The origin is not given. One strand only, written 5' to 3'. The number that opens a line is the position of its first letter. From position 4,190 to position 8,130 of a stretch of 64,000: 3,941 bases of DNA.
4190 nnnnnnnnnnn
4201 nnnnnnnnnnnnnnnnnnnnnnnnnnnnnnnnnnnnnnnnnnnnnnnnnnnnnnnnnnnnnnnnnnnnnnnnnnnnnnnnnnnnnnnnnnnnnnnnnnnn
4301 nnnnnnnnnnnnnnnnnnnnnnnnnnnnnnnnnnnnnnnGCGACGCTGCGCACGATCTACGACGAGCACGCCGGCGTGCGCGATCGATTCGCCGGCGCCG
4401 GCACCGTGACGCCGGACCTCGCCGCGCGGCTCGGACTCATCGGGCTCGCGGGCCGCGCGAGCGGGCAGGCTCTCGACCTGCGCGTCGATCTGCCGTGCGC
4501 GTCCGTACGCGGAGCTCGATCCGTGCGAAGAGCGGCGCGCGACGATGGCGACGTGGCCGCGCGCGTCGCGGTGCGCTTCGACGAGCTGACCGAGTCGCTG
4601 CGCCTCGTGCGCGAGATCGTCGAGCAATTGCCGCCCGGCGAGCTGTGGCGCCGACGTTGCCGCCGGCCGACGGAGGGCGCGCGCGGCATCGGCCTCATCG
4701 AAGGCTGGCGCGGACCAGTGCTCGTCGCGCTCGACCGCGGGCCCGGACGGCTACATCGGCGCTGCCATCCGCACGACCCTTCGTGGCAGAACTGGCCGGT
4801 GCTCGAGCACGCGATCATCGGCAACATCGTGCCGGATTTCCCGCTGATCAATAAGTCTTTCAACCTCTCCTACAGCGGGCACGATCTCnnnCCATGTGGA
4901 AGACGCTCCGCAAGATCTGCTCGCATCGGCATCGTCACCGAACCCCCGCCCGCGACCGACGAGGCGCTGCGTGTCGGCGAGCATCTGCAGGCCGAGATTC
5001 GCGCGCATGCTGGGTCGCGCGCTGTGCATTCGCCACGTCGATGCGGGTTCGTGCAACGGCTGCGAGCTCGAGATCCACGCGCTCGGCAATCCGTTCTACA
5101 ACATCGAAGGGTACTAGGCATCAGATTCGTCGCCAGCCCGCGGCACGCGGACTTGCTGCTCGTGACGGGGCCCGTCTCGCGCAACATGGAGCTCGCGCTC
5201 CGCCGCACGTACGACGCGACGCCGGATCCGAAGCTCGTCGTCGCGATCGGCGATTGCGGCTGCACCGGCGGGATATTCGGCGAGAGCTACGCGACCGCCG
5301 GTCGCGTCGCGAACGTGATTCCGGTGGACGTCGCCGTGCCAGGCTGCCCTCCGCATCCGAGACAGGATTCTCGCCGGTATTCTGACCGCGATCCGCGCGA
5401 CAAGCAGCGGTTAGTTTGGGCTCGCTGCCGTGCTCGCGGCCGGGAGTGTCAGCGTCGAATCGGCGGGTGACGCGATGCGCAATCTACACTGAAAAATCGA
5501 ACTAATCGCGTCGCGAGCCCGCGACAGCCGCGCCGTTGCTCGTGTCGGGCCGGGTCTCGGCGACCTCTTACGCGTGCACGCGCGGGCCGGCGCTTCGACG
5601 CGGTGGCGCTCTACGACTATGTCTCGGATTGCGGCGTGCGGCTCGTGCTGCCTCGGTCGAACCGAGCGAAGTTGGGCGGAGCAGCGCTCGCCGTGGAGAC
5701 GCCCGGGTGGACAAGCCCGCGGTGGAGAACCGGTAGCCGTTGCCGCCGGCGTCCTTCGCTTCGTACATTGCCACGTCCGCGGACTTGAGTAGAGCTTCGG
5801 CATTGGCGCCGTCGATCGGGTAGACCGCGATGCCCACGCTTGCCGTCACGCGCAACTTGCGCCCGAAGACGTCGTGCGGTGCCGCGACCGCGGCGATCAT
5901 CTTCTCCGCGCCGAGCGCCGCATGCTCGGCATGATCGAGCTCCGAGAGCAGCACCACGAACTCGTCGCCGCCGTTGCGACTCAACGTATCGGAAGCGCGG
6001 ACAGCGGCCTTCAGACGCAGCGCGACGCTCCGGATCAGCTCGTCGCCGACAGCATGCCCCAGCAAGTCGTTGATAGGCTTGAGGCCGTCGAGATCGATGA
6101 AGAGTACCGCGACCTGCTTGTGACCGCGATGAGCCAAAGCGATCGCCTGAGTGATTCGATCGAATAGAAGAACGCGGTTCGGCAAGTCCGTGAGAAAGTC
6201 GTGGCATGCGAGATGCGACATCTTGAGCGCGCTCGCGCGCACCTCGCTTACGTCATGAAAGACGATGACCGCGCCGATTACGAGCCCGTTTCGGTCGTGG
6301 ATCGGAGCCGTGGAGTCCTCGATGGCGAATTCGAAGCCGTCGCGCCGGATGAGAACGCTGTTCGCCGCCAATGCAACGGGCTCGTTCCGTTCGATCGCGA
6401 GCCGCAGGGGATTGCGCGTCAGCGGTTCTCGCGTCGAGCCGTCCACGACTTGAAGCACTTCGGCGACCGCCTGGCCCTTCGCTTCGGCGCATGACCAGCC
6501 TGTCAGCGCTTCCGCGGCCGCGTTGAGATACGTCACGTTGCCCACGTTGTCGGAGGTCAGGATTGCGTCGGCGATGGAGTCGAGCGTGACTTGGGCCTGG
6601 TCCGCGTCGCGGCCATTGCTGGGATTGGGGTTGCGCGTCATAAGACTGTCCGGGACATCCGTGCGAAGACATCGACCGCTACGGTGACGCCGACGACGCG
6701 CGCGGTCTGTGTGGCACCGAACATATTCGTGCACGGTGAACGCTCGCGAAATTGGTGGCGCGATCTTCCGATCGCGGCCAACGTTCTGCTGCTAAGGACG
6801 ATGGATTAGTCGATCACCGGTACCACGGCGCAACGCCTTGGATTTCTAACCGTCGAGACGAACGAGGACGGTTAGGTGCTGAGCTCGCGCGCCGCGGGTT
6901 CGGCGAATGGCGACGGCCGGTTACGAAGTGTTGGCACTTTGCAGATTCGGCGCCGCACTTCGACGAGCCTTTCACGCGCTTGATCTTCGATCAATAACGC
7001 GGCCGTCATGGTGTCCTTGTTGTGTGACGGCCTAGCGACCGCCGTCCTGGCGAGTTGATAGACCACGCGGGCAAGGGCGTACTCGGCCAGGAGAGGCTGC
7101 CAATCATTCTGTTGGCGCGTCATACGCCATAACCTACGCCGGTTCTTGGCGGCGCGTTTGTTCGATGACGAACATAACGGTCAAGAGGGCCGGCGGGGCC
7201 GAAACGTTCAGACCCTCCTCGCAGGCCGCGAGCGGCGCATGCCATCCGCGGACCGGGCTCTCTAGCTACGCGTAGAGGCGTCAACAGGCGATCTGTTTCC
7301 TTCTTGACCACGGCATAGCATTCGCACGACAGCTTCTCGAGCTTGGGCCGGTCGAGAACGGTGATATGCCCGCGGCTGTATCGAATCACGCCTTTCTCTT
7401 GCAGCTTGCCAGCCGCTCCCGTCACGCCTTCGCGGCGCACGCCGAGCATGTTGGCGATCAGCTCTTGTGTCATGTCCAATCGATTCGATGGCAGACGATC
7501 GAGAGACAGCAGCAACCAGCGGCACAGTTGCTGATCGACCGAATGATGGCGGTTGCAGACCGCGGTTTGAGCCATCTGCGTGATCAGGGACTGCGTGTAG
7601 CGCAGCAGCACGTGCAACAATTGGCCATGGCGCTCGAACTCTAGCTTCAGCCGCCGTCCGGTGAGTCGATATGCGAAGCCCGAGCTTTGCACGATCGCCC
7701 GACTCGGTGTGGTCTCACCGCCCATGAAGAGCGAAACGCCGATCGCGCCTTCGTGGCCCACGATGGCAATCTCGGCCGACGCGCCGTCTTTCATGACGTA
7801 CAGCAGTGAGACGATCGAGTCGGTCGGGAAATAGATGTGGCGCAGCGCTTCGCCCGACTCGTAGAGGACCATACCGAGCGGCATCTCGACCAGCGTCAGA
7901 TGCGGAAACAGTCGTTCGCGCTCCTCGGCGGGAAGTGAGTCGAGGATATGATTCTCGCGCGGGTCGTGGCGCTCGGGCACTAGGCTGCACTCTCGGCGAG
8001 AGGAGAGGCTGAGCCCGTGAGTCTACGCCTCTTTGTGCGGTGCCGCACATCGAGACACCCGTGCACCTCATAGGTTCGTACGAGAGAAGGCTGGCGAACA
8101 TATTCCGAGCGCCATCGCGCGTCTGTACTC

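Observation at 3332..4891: Hyf/Hyc-type six-subunit module whose 'hydrogenase' large subunit lacks all four NiFe-ligating cysteines (Ehr-like)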

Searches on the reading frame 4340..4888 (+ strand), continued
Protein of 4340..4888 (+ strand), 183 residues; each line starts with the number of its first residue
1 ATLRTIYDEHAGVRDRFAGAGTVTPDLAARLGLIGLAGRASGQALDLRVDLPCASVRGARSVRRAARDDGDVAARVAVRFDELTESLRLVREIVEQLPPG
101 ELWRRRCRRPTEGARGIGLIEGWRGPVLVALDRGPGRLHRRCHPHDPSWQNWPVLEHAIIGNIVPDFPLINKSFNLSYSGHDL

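Call 57: search_protein_families(library=ncbifam, proteins=[L011:3906-5906:+, L011:5906-6853:+, L011:6861-7541:+, L011:7543-9000:+, L011:9005-10540:+, L011:10553-11071:+, L011:3634-3831:-], max_evalue=0.00001)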
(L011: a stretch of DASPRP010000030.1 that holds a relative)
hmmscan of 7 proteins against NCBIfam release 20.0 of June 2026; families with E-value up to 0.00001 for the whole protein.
L011:3906-5906:+ (667 aa): 72 families (the best 25 are shown)
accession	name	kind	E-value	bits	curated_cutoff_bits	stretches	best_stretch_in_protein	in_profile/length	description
NF005086.0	PRK06521.1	equivalog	1.1e-258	860.2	667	1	8-666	5-667/669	hydrogenase 4 subunit B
NF006418.0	PRK08667.1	equivalog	7.1e-131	437.8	794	2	13-504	11-496/644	hydrogenase membrane subunit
NF005958.0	PRK08042.1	equivalog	1.2e-71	242.4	727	1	74-603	67-570/608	formate hydrogenlyase subunit 3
NF006240.0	PRK08376.1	subfamily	2.2e-65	221.6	662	1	41-500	47-498/521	putative monovalent cation/H+ antiporter subunit D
NF006419.0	PRK08668.1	equivalog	2.5e-63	214.8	617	1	42-664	31-610/613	NADH dehydrogenase subunit M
NF005046.0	PRK06459.1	equivalog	1.9e-58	198.5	460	1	98-666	62-584/587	hydrogenase 4 subunit B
TIGR00940.1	2a6301s01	subfamily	2.4e-58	198.1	920.45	1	77-499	70-494/793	monovalent cation:proton antiporter subunit A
NF009310.0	PRK12668.1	equivalog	2.1e-54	185.3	564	1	45-501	30-441/584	Na(+)/H(+) antiporter subunit D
NF009287.0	PRK12647.1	equivalog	9.2e-54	183.2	937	1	80-501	74-474/773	putative monovalent cation/H+ antiporter subunit A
NF009285.0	PRK12645.1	equivalog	1e-53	182.8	1028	1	77-499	73-498/804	Na+/H+ antiporter subunit A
TIGR01972.1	NDH_I_M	subfamily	4.1e-53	180.8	263.8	1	76-508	72-482/486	NADH-quinone oxidoreductase subunit M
NF009288.0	PRK12648.1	equivalog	8.5e-53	179.7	1104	1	37-501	32-478/954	monovalent cation/H+ antiporter subunit A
NF005097.0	PRK06525.1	equivalog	6.6e-51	173.5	430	1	80-484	74-465/480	hydrogenase 4 subunit D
NF005044.0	PRK06458.1-4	equivalog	4.6e-50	170.9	610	1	38-508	37-490/531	hydrogenase 4 subunit F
NF009290.0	PRK12650.1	equivalog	2.2e-48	164.9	980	1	73-509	72-487/966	DUF4040 family protein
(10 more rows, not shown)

L011:5906-6853:+ (316 aa): 0 families

L011:6861-7541:+ (227 aa): 1 family
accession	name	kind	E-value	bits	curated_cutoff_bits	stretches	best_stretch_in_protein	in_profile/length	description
NF008556.0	PRK11492.1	equivalog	9.5e-27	94.3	136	1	9-219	5-215/216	hydrogenase 4 membrane subunit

L011:7543-9000:+ (486 aa): 72 families (the best 25 are shown)
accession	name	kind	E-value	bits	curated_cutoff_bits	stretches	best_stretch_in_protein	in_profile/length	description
NF005045.0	PRK06458.1-5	equivalog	6.5e-257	853.2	543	1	3-485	3-484/484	hydrogenase 4 subunit F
NF005043.0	PRK06458.1-3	equivalog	2e-180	600.9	533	1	5-484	10-483/483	hydrogenase 4 subunit F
NF005044.0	PRK06458.1-4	equivalog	1.5e-121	406.9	610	1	23-482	31-493/531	hydrogenase 4 subunit F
NF005041.0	PRK06458.1-1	equivalog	9.7e-94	315.2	951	1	32-421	41-429/526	hydrogenase 4 subunit F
NF006427.0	PRK08676.1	equivalog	3.7e-88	296.5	511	1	29-479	28-479/486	hydrogenase membrane subunit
NF005042.0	PRK06458.1-2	equivalog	1.3e-72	245.3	437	1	42-443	33-409/439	hydrogenase 4 subunit F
NF005086.0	PRK06521.1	equivalog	5.9e-53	180.3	667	1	7-426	12-434/669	hydrogenase 4 subunit B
TIGR01972.1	NDH_I_M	subfamily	2.2e-51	175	263.8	1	63-477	75-476/486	NADH-quinone oxidoreductase subunit M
NF006241.0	PRK08377.1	equivalog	2.8e-50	171.7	645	1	62-472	74-467/494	NADH dehydrogenase subunit N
TIGR01770.1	NDH_I_N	subfamily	5.9e-44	150.8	332.6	1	30-424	34-419/472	NADH-quinone oxidoreductase subunit NuoN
NF005097.0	PRK06525.1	equivalog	1.3e-43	149.5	430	1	7-449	8-452/480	hydrogenase 4 subunit D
NF009305.0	PRK12662.1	equivalog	7.8e-43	146.9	700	1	64-421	74-421/492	putative monovalent cation/H+ antiporter subunit D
NF006418.0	PRK08667.1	equivalog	1.2e-42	146.3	794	1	57-426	68-428/644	hydrogenase membrane subunit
NF006419.0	PRK08668.1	equivalog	1.8e-37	129.4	617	1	57-442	61-437/613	NADH dehydrogenase subunit M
NF005141.0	PRK06590.1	equivalog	2.1e-37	129.3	556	1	5-447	6-444/615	NADH-quinone oxidoreductase subunit L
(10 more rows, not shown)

L011:9005-10540:+ (512 aa): 7 families
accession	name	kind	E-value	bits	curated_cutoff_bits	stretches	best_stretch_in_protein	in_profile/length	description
NF004739.1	PRK06075.1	equivalog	2.4e-53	181.3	360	1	157-431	2-276/384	NADH-quinone oxidoreductase subunit D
TIGR01962.1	NuoD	equivalog_domain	7e-41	140.4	459.35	1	160-432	7-279/386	NADH dehydrogenase (quinone) subunit D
NF040602.1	F420_dehyd_FpoD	exception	7.1e-39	133.9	600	1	158-431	10-283/372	F420H2 dehydrogenase subunit FpoD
NF009808.0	PRK13292.1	equivalog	5.5e-35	120.4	1156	1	66-430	308-682/791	NADH-quinone oxidoreductase subunit B/C/D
NF008974.0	PRK12322.1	equivalog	6.2e-32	111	522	1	158-488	9-342/366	NADH-quinone oxidoreductase subunit D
NF005649.0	PRK07415.1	equivalog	1.2e-25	90.4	583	1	159-432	14-288/394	NAD(P)H-quinone oxidoreductase subunit H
NF008728.0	PRK11742.1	equivalog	6.4e-25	87.5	840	1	160-443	219-504/598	NADH-quinone oxidoreductase subunit C/D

L011:10553-11071:+ (173 aa): 14 families
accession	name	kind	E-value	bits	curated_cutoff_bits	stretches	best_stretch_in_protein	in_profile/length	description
NF005012.1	PRK06411.1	subfamily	2.8e-32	111.5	116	1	54-164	44-154/166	NADH-quinone oxidoreductase subunit NuoB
TIGR01957.1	nuoB_fam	subfamily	1.1e-27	96.8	142.7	1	54-164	27-138/145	NADH-quinone oxidoreductase subunit B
NF011395.0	PRK14820.1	equivalog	4e-26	91.9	263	1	50-165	41-154/180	NADH-quinone oxidoreductase subunit B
NF011393.0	PRK14818.1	equivalog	1.7e-24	86.3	255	1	39-166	27-153/173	NADH dehydrogenase subunit B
NF011390.0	PRK14815.1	equivalog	5.4e-24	84.5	281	1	55-164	44-153/183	NADH dehydrogenase subunit B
NF011391.0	PRK14816.1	equivalog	1.2e-23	83.8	283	1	50-163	60-172/196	NADH-quinone oxidoreductase subunit B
NF011394.0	PRK14819.1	equivalog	2.3e-23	83.1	312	1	54-164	41-152/264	NADH-quinone oxidoreductase subunit B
NF011392.0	PRK14817.1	equivalog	5.5e-23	81.6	271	1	55-163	47-155/182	NADH-quinone oxidoreductase subunit B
NF011388.0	PRK14813.1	equivalog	1e-22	80.9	294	1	54-166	38-151/189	NADH dehydrogenase subunit B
NF011389.0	PRK14814.1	equivalog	2e-19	70.1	285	1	55-163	44-152/186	NADH dehydrogenase subunit B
NF009808.0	PRK13292.1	equivalog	5.7e-19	67.4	1156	1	56-164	37-145/791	NADH-quinone oxidoreductase subunit B/C/D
TIGR03294.1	FrhG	equivalog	3.6e-09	36.7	245.5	1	83-168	50-144/228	coenzyme F420 hydrogenase subunit gamma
NF045875.1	F420_non_VhuG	exception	2.8e-07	30.1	450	0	136-169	135-168/286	F420-non-reducing hydrogenase subunit VhuG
NF040831.1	sulfhyd_ShyD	equivalog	4.5e-06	26.4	460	0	50-128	8-91/240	NAD(P)-dependent hydrogenase/sulfhydrogenase 2 subunit delta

L011:3634-3831:- (66 aa): 0 families

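Call 58: search_protein_families(library=pfam, proteins=[L011:3906-5906:+, L011:5906-6853:+, L011:6861-7541:+, L011:7543-9000:+, L011:9005-10540:+, L011:10553-11071:+, L011:3634-3831:-], max_evalue=0.001)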
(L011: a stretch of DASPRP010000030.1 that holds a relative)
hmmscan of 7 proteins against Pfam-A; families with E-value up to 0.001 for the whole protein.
L011:3906-5906:+ (667 aa): 1 family
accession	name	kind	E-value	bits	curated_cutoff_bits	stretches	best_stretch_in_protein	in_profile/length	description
PF00361.26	Proton_antipo_M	-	9.7e-51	173.1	21.5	1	134-418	1-277/294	NADH:quinone oxidoreductase/Mrp antiporter, TM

L011:5906-6853:+ (316 aa): 1 family
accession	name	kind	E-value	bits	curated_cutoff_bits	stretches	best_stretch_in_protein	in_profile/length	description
PF00146.26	NADHdh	-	3.7e-27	95.9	27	1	14-309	9-294/298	NADH dehydrogenase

L011:6861-7541:+ (227 aa): 0 families

L011:7543-9000:+ (486 aa): 1 family
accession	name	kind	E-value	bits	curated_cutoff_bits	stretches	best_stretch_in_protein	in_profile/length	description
PF00361.26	Proton_antipo_M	-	9.1e-53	179.8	21.5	1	125-416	2-285/294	NADH:quinone oxidoreductase/Mrp antiporter, TM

L011:9005-10540:+ (512 aa): 1 family
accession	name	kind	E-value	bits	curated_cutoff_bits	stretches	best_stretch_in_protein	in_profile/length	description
PF00346.24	Complex1_49kDa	-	1.1e-30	107.1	24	1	278-431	10-163/271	Respiratory-chain NADH dehydrogenase, 49 Kd subunit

L011:10553-11071:+ (173 aa): 1 family
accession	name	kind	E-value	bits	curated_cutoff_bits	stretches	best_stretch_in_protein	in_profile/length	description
PF01058.29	Oxidored_q6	-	4.1e-32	111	27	1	53-163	1-127/128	NADH ubiquinone oxidoreductase, 20 Kd subunit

L011:3634-3831:- (66 aa): 2 families
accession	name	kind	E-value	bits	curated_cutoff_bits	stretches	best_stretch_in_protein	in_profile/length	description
PF19839.5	RHH_9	-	1.2e-21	76.7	23.4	1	4-51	2-49/65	Ribbon-helix-helix protein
PF01402.27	RHH_1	-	0.00035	20.9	20.5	1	9-47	1-39/39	Ribbon-helix-helix protein, copG family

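Call 76: search_solved_structures(query=L011:6861-7541:+, max_evalue=1, show_alignments=0)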
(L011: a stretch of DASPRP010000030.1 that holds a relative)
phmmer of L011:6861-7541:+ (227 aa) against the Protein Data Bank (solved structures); distinct sequences matched with E-value up to 1: 0.

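Call 77: search_solved_structures(query=L011:10553-11071:+, max_evalue=1e-10, show_alignments=2)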
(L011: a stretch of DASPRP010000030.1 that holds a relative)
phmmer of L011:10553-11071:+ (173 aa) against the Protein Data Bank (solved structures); distinct sequences matched with E-value up to 1e-10: 43.
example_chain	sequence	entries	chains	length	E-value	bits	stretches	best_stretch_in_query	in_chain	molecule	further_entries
6cfw_J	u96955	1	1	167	1e-36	129.4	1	29-166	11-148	Probable membrane-bound hydrogenase subunit mbhJ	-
7z0s_G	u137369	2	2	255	1.5e-34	122.4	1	26-163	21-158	Formate hydrogenlyase subunit 7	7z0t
7zm7_K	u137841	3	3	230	6e-22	81.4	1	56-164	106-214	NADH-ubiquinone oxidoreductase-like protein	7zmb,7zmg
6g2j_B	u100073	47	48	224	9e-22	80.8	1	56-164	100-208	NADH dehydrogenase [ubiquinone] iron-sulfur protein 7, mitochondrial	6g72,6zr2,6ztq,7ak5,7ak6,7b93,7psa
5lc5_B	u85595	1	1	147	1e-21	80.6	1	56-164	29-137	NADH dehydrogenase [ubiquinone] iron-sulfur protein 7, mitochondrial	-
7zeb_6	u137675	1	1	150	1.2e-21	80.5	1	56-164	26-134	NADH dehydrogenase [ubiquinone] iron-sulfur protein 7, mitochondrial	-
9w2u_B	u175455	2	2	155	1.2e-21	80.4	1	56-164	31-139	NADH dehydrogenase [ubiquinone] iron-sulfur protein 7, mitochondrial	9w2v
7zd6_6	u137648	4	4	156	1.2e-21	80.4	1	56-164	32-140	NADH dehydrogenase [ubiquinone] iron-sulfur protein 7, mitochondrial | Complex I-20kD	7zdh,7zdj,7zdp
7v2c_C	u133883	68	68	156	1.3e-21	80.3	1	56-164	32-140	NADH dehydrogenase [ubiquinone] iron-sulfur protein 7,mitochondrial | NADH dehydrogenase [ubiquinone] iron-sulfur protein 7, mitochondrial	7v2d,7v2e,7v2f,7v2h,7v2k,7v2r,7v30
5ldw_B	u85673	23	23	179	1.5e-21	80.1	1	56-164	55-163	NADH dehydrogenase [ubiquinone] iron-sulfur protein 7, mitochondrial | Mitochondrial complex I, PSST subunit | NADH:ubiquinone oxidoreductase core subunit S7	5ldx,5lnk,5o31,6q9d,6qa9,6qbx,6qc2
5xtb_C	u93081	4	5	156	1.8e-21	79.8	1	56-164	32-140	NADH dehydrogenase [ubiquinone] iron-sulfur protein 7, mitochondrial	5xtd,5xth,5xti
9ti4_E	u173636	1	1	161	1.9e-21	79.7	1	56-164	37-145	NADH dehydrogenase [ubiquinone] iron-sulfur protein 7, mitochondrial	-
7vxu_C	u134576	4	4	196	2e-21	79.6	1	56-164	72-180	Complex I-20kD | NADH dehydrogenase [ubiquinone] iron-sulfur protein 7, mitochondrial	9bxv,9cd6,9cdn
7qsd_B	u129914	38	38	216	2.1e-21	79.6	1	56-164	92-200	NADH dehydrogenase [ubiquinone] iron-sulfur protein 7, mitochondrial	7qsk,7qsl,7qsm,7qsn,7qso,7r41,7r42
6zk9_6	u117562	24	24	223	2.3e-21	79.5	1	56-164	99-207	Mitochondrial complex I, PSST subunit | Complex I-20kD | NADH dehydrogenase [ubiquinone] iron-sulfur protein 7, mitochondrial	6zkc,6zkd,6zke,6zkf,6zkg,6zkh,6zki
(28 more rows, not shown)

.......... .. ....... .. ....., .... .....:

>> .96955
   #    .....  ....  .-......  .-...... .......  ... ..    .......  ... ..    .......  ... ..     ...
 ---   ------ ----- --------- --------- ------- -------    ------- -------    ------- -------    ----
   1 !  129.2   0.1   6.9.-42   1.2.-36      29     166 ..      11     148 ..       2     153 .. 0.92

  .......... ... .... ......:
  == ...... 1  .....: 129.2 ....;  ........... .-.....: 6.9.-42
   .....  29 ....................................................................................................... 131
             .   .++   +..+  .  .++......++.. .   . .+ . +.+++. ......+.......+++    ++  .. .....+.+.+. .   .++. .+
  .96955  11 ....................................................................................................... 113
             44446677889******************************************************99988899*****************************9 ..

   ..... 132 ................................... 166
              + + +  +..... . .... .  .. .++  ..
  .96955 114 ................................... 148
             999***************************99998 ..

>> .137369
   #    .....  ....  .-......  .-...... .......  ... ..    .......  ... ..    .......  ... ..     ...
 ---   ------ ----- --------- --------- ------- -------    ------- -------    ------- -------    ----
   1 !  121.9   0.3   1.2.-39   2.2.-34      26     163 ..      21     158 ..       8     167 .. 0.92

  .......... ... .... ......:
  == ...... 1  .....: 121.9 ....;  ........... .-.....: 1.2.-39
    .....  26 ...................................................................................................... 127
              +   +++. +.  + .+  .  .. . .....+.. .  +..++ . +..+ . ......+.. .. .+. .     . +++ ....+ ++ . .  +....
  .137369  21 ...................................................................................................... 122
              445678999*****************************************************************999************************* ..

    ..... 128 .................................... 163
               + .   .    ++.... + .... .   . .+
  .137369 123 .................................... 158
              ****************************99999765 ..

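Call 78: search_protein_representatives(protein=P0026)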
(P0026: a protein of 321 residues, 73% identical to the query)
Query: 321 residues. Proteins with E-value up to 0.001 (for the whole library): 4829; up to 1e-10: 2452; up to 1e-30: 513. The best 150 are listed.
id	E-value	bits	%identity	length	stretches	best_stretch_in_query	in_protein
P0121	1.3e-181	619.4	85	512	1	1-321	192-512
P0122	8.4e-110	383.4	57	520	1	1-321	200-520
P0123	2.6e-101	355.5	63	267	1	55-321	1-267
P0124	1.6e-92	326.7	52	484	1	2-321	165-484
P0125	2.1e-89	316.4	59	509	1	1-272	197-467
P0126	2.4e-86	306.3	66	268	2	2-161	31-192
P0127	4.2e-81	289.1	56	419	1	15-286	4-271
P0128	7.5e-81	288.3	48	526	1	1-321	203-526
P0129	3.8e-80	286.0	79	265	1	1-173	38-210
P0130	1.5e-79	284.0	55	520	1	1-321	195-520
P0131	5.9e-79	282.1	49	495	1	2-321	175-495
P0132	3.7e-78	279.4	50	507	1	1-321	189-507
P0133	8.1e-77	275.0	47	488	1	2-321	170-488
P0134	2.2e-75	270.3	74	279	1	1-185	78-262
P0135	3.5e-75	269.6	43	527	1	1-321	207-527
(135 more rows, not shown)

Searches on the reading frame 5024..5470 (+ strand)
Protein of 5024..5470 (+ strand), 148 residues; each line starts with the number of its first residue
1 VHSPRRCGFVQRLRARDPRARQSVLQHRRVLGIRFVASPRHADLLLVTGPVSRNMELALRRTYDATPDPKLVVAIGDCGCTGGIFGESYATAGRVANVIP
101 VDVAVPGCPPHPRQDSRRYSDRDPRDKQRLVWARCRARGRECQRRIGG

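Call 3: search_protein_families(library=pfam, proteins=[window:5024-5470:+], max_evalue=0.01)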
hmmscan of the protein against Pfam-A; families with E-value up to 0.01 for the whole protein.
window:5024-5470:+ (148 aa): 1 family
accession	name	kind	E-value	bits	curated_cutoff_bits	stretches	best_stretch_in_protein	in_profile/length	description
PF01058.29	Oxidored_q6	-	2e-25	89.4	27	1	26-114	21-120/128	NADH ubiquinone oxidoreductase, 20 Kd subunit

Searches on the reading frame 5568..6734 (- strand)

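Call 52: search_protein_families(library=pfam, proteins=[window:5568-6734:-], max_evalue=0.00001)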
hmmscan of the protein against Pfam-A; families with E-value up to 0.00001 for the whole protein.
window:5568-6734:- (388 aa): 4 families
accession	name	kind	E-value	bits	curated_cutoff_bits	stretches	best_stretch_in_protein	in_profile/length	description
PF00990.26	GGDEF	-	3.9e-47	160.5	23.8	1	176-332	1-160/161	Diguanylate cyclase, GGDEF domain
PF00989.32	PAS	-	8.6e-12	45.5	22.6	1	49-162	5-113/113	PAS fold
PF08448.16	PAS_4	-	3.9e-10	40.4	23.1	1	51-166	1-109/110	PAS fold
PF13426.13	PAS_9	-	7e-08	33.1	27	1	56-164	2-103/103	PAS domain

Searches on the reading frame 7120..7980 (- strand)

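Call 52: search_protein_families(library=pfam, proteins=[window:7120-7980:-], max_evalue=0.00001)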
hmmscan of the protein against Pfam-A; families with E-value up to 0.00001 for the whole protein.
window:7120-7980:- (286 aa): 1 family
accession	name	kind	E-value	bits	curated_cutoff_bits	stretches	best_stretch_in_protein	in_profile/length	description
PF13545.12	HTH_Crp_2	-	6.5e-16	58.5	27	1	150-217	1-70/70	Crp-like helix-turn-helix domain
